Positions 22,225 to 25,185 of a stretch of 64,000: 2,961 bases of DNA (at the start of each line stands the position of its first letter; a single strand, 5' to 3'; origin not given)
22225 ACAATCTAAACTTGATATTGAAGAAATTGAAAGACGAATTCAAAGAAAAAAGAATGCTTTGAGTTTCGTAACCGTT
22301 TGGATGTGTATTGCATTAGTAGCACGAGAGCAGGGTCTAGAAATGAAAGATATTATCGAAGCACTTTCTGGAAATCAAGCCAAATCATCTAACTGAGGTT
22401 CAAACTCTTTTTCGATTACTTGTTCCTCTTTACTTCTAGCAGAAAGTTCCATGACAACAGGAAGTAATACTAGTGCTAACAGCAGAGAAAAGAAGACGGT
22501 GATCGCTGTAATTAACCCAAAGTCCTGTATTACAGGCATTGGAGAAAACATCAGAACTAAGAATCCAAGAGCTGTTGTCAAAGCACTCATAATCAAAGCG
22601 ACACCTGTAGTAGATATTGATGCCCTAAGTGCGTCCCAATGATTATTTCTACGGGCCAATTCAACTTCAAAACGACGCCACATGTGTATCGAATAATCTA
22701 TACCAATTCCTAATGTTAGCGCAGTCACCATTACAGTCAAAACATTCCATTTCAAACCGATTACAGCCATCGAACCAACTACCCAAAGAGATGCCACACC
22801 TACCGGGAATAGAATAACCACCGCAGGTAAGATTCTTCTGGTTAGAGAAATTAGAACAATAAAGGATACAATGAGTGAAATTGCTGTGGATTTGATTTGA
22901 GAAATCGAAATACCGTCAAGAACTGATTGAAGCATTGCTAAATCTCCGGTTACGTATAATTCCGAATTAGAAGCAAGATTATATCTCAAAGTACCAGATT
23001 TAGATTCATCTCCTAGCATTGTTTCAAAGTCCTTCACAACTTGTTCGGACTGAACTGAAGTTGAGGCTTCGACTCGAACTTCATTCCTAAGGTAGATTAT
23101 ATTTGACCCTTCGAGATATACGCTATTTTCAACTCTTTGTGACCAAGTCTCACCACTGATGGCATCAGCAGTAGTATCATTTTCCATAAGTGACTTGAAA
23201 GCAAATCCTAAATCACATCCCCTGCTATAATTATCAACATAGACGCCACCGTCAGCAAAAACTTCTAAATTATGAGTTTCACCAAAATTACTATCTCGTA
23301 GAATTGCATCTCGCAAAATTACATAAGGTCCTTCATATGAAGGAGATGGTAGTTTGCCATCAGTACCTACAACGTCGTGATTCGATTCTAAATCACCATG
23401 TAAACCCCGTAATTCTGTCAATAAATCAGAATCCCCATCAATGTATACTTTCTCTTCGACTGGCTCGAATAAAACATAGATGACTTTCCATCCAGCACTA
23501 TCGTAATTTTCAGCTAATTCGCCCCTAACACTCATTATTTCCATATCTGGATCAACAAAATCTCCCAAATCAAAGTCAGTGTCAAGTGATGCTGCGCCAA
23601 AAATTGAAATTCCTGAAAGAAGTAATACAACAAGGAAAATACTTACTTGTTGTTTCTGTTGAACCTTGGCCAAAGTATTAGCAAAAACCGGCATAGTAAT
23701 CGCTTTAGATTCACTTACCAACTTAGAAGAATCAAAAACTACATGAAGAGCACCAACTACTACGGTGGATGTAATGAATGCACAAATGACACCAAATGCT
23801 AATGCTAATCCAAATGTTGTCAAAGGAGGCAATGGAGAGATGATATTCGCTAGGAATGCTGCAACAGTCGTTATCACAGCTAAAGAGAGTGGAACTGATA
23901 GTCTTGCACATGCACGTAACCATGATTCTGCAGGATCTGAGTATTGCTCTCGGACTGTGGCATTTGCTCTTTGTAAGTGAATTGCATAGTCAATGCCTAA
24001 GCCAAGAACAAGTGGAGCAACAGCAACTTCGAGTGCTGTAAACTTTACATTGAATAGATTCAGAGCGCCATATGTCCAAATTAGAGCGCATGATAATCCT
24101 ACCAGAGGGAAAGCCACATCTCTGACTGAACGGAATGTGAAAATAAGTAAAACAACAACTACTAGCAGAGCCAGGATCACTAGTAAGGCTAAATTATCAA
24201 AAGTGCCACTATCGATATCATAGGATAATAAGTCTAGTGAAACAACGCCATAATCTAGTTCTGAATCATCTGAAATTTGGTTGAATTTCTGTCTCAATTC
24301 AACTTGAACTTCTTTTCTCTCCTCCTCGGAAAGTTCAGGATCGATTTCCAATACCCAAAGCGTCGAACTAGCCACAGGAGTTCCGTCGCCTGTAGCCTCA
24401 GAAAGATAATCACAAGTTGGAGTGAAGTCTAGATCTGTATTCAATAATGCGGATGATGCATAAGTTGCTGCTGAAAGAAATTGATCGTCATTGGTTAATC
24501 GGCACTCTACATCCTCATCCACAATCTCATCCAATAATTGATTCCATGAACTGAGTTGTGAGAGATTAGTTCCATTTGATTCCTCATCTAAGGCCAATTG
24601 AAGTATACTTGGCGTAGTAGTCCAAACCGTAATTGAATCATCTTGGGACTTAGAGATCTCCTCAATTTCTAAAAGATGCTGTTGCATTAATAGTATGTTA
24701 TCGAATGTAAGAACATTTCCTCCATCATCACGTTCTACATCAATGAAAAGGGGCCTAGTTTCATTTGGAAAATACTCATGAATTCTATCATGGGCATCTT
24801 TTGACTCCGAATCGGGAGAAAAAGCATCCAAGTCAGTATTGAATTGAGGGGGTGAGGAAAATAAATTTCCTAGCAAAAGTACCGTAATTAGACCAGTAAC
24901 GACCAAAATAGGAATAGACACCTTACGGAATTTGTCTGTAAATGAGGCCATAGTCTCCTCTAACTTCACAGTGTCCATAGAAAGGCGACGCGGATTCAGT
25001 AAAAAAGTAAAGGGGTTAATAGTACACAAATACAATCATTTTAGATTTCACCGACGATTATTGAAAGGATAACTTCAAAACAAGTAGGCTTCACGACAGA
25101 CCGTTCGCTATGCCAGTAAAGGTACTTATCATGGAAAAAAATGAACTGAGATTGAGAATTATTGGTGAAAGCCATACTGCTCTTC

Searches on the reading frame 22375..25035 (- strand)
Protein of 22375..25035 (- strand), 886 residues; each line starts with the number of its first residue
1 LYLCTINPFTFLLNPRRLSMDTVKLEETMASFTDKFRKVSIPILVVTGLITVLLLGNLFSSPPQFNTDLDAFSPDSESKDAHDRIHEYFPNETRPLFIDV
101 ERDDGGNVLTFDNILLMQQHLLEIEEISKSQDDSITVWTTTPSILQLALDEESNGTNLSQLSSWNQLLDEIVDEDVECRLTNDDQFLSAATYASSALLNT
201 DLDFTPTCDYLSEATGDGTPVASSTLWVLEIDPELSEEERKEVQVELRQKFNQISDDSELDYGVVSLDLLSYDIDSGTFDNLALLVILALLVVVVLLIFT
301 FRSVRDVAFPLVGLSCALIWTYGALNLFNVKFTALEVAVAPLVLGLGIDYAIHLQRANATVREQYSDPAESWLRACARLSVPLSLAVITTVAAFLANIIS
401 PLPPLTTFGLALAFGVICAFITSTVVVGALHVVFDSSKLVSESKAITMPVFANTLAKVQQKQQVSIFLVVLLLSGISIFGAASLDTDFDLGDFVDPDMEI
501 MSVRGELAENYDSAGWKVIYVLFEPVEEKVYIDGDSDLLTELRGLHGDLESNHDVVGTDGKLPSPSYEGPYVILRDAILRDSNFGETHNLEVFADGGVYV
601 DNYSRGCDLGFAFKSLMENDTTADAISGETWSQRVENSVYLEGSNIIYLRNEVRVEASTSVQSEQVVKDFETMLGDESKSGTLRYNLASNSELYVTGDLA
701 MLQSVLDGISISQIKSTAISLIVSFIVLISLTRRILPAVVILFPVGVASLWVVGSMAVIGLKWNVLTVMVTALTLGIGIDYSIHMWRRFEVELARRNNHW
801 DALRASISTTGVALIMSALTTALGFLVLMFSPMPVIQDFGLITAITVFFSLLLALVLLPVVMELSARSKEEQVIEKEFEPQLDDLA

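Call 4: search_protein_families(library=pfam, proteins=[window:22375-25035:-], max_evalue=0.01)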
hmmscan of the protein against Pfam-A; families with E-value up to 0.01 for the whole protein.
window:22375-25035:- (886 aa): 3 families
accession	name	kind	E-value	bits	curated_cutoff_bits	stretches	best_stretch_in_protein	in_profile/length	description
PF03176.21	MMPL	-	1.3e-36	126.6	20.5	2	690-868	122-305/333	MMPL family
PF02460.24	Patched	-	1.2e-13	51.6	23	2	732-863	25-155/156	Patched SSD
PF12349.14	Sterol-sensing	-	7e-13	49.2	22.3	2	738-873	9-144/153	Sterol-sensing domain of SREBP cleavage-activation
